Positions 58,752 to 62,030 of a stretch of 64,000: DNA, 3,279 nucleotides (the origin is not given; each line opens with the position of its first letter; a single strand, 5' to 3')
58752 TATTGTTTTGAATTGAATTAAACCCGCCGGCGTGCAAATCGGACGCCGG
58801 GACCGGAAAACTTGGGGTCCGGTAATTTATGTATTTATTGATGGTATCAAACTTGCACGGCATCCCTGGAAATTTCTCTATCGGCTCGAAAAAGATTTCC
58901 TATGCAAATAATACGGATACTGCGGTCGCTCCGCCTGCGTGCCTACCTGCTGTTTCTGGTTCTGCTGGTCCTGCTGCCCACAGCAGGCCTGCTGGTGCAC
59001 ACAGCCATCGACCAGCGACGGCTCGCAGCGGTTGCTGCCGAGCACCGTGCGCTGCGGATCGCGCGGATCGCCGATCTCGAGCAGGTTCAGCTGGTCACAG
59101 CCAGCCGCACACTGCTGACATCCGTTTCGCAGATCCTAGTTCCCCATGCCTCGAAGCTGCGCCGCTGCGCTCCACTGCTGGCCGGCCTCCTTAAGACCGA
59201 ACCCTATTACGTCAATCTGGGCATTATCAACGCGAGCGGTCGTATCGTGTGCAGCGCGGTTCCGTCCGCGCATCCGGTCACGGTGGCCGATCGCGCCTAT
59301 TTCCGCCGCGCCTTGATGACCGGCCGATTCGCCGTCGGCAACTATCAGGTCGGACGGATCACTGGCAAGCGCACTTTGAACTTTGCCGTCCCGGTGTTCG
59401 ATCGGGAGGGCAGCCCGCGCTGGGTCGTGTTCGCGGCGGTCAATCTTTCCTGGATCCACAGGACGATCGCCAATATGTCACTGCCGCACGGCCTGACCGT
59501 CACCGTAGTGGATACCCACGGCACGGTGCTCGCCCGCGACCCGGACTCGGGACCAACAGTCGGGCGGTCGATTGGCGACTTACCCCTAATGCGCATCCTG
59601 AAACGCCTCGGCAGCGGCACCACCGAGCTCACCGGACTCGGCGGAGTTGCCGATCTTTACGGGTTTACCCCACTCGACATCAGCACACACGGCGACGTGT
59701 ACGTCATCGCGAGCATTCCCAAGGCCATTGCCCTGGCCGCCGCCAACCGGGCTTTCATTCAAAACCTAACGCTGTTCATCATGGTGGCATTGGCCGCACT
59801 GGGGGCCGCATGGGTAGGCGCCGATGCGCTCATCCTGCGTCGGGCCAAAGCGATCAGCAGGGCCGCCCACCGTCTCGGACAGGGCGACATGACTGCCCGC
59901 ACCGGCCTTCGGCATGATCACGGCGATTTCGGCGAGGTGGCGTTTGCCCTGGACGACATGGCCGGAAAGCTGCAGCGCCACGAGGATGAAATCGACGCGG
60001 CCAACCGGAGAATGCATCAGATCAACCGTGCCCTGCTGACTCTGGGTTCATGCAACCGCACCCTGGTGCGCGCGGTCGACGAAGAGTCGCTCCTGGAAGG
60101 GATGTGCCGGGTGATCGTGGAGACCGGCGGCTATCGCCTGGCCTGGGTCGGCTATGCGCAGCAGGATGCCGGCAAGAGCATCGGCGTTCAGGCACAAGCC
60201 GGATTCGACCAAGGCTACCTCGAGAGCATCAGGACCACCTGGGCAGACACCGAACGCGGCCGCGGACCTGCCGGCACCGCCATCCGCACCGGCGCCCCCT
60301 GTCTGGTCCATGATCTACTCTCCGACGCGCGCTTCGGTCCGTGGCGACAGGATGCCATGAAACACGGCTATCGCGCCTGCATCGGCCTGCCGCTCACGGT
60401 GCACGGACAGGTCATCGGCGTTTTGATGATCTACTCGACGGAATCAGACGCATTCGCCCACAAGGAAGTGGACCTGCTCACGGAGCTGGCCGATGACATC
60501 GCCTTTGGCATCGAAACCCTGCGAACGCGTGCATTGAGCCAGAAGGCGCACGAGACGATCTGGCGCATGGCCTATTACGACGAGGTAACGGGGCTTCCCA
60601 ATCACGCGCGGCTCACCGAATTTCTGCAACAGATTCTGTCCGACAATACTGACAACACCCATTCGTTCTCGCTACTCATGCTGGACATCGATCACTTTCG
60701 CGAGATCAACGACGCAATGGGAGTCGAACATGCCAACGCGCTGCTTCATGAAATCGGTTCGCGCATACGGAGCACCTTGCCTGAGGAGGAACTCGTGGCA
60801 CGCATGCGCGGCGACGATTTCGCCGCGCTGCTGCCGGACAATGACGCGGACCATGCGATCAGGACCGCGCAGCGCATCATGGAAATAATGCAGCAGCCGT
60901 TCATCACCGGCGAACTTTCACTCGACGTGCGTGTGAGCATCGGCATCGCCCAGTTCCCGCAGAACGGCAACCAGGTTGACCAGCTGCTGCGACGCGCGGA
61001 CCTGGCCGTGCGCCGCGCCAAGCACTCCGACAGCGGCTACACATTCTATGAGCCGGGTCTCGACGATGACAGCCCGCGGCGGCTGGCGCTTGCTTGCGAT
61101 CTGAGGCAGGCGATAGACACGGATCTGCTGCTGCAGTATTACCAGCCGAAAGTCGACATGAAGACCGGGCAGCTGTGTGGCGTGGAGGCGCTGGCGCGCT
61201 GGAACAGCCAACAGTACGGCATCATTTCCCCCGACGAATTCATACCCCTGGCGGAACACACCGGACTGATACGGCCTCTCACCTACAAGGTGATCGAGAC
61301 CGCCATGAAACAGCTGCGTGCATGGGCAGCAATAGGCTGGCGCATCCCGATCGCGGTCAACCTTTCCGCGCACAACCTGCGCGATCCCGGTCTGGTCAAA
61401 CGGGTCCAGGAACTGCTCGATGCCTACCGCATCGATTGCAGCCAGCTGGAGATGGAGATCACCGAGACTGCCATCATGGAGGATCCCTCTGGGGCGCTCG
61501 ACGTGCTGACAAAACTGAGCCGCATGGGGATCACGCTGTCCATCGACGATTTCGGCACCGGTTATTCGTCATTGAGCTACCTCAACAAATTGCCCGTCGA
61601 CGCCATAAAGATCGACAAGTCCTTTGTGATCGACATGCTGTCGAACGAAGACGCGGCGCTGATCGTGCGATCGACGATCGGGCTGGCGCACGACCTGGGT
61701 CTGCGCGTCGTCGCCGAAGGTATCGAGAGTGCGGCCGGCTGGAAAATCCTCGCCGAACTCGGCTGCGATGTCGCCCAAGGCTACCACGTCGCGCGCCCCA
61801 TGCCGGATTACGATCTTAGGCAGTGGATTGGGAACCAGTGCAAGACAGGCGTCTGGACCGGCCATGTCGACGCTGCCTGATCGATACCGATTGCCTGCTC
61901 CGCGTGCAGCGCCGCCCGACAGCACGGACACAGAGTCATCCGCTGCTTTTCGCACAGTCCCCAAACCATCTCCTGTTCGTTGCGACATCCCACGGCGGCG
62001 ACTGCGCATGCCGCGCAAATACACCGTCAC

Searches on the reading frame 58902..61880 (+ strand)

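Call 26: search_protein_families(library=pfam, proteins=[window:58902-61880:+], max_evalue=0.00001)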
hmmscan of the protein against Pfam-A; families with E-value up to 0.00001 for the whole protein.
window:58902-61880:+ (992 aa): 6 families
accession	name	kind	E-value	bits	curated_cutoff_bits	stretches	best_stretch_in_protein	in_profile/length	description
PF00563.25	EAL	-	4.1e-74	249.3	31.3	1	732-966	2-236/236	EAL domain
PF00990.26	GGDEF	-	2.1e-38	132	23.8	1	557-709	1-157/161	Diguanylate cyclase, GGDEF domain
PF13185.12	GAF_2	-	2.4e-22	80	28.6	1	392-538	2-136/136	GAF domain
PF01590.32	GAF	-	1.6e-16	61.5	22.4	1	441-535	35-131/133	GAF domain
PF02743.24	dCache_1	-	6.6e-14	52.5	45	1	86-212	57-182/240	Cache domain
PF13492.12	GAF_3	-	1.5e-06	29.1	27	1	488-538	78-128/129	GAF domain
